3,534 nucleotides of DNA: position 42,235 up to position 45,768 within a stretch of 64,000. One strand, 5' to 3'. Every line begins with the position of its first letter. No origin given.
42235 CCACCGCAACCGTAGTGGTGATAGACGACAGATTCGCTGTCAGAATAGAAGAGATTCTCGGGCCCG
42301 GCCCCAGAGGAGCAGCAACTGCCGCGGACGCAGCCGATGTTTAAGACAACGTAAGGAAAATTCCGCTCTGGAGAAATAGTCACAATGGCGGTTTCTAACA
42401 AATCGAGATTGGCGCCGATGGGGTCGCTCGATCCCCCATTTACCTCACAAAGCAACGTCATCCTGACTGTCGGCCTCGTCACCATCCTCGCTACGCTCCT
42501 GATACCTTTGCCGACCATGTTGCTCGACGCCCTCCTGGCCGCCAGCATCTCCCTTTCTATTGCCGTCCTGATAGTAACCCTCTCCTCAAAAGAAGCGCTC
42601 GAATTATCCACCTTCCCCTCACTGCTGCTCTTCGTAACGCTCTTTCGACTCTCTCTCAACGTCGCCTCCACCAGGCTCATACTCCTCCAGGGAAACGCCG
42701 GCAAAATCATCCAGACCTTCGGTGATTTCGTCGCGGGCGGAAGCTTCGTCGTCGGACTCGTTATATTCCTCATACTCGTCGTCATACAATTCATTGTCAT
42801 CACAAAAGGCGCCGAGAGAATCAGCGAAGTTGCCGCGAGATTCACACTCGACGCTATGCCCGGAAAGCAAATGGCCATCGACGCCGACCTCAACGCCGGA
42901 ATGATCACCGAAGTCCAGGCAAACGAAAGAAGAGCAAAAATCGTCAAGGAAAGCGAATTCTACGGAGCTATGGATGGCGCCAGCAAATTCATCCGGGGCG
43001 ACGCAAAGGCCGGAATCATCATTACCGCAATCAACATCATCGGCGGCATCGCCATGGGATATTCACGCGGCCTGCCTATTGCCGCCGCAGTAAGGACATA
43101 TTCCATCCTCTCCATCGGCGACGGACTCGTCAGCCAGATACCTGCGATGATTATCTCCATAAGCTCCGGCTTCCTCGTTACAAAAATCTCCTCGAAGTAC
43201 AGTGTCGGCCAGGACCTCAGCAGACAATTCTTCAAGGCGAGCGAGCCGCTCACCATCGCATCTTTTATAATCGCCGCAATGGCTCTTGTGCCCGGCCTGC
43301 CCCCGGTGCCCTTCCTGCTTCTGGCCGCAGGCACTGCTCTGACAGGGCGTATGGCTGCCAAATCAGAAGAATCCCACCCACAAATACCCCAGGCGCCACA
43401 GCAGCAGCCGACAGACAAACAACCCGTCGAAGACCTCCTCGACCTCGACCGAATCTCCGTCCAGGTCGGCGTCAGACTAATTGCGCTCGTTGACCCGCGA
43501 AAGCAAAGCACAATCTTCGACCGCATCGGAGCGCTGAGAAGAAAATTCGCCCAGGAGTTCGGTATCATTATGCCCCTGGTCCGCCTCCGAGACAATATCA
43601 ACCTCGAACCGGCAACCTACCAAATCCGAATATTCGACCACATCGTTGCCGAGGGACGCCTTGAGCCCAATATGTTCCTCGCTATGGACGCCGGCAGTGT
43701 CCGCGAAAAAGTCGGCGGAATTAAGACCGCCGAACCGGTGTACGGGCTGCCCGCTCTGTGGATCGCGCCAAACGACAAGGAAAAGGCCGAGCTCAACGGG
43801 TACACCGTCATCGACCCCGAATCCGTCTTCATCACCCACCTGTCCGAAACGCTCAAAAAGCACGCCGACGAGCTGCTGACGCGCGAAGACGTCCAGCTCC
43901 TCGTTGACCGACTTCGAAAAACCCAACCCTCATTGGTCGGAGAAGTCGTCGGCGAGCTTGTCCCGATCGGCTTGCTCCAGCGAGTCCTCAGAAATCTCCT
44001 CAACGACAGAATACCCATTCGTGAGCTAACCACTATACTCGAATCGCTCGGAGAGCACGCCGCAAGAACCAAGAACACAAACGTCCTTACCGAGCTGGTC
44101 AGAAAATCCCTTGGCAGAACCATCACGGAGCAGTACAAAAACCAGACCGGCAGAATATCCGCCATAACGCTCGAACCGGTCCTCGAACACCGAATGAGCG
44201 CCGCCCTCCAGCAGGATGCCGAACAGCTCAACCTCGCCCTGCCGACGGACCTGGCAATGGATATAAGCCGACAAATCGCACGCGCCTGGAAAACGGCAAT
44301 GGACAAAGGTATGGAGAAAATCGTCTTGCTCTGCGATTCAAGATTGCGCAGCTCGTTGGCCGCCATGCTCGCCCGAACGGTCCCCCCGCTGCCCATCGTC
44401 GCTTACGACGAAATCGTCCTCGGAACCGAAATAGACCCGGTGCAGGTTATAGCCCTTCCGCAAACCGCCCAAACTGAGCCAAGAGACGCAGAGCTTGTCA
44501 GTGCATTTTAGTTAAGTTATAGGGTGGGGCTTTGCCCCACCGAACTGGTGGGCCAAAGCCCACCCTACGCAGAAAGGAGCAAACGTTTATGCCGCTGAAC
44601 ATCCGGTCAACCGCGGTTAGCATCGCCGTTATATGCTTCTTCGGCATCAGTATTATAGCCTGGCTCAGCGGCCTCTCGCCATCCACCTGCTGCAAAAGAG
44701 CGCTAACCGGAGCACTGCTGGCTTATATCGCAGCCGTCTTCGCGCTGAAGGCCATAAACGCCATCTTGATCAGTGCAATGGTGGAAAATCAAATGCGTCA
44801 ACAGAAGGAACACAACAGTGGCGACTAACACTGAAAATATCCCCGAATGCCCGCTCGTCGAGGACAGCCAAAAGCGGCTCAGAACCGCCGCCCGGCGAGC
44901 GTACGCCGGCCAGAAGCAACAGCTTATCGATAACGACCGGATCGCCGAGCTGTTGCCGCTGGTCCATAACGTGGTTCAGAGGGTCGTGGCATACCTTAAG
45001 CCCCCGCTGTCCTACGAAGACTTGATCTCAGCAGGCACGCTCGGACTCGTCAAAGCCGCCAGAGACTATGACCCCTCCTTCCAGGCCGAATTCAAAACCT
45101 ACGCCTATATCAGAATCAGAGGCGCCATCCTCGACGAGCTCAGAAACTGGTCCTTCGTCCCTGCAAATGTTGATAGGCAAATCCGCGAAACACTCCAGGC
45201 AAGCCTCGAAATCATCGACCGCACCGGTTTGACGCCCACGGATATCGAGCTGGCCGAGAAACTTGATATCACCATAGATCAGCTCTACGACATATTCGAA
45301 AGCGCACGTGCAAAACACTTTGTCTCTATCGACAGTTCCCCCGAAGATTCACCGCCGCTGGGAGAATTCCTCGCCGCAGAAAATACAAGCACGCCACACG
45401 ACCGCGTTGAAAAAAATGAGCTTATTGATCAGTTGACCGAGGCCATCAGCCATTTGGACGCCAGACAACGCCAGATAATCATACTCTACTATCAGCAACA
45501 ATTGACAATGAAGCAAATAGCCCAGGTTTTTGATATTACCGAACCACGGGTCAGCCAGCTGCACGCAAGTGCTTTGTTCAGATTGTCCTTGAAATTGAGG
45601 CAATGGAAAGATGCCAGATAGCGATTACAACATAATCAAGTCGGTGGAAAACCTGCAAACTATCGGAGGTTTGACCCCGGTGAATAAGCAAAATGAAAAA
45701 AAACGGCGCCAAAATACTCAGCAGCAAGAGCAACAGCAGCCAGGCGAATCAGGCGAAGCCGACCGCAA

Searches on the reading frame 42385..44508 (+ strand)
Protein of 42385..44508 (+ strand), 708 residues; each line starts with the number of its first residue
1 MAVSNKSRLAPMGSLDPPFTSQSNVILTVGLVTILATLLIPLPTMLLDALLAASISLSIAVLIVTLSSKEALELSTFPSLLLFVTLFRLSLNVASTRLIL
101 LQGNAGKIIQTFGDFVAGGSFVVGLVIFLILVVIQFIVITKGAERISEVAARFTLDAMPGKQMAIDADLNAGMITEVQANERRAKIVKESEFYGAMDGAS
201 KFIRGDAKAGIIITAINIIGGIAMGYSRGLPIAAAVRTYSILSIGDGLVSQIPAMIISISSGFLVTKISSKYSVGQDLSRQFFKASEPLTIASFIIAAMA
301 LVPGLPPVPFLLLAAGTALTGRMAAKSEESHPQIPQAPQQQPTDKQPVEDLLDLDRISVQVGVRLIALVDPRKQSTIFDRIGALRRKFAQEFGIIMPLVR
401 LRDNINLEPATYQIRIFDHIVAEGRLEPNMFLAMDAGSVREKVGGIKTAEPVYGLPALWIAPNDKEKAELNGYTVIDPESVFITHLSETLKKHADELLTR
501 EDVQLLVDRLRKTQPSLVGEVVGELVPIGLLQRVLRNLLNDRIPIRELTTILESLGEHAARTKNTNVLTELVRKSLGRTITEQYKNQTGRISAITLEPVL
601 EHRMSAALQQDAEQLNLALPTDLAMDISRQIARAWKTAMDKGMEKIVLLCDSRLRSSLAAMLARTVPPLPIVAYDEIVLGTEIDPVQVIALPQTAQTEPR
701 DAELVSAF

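Call 64: search_protein_families(library=pfam, proteins=[window:42385-44508:+], max_evalue=0.0001)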
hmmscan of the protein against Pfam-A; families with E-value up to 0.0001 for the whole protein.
window:42385-44508:+ (708 aa): 1 family
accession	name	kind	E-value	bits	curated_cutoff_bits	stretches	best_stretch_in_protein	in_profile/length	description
PF00771.25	FHIPEP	-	8.5e-244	811.4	29.1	1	34-678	1-653/657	FHIPEP family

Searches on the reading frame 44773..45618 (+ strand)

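Call 64: search_protein_families(library=pfam, proteins=[window:44773-45618:+], max_evalue=0.0001)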
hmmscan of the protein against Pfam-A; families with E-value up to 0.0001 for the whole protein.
window:44773-45618:+ (282 aa): 5 families
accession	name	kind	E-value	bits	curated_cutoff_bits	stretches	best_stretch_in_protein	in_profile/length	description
PF04542.20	Sigma70_r2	-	4.3e-14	52.5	24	1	58-125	3-67/71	Sigma-70 region 2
PF04545.22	Sigma70_r4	-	1.8e-13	50.2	24.1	1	224-271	1-48/50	Sigma-70, region 4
PF04539.22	Sigma70_r3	-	1e-10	42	25.3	1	137-210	3-76/78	Sigma-70 region 3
PF08281.18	Sigma70_r4_2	-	7.8e-10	38.7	25.7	1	219-263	2-46/54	Sigma-70, region 4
PF13384.12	HTH_23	-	3.7e-05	23.8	24.6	0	229-263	3-37/50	Homeodomain-like domain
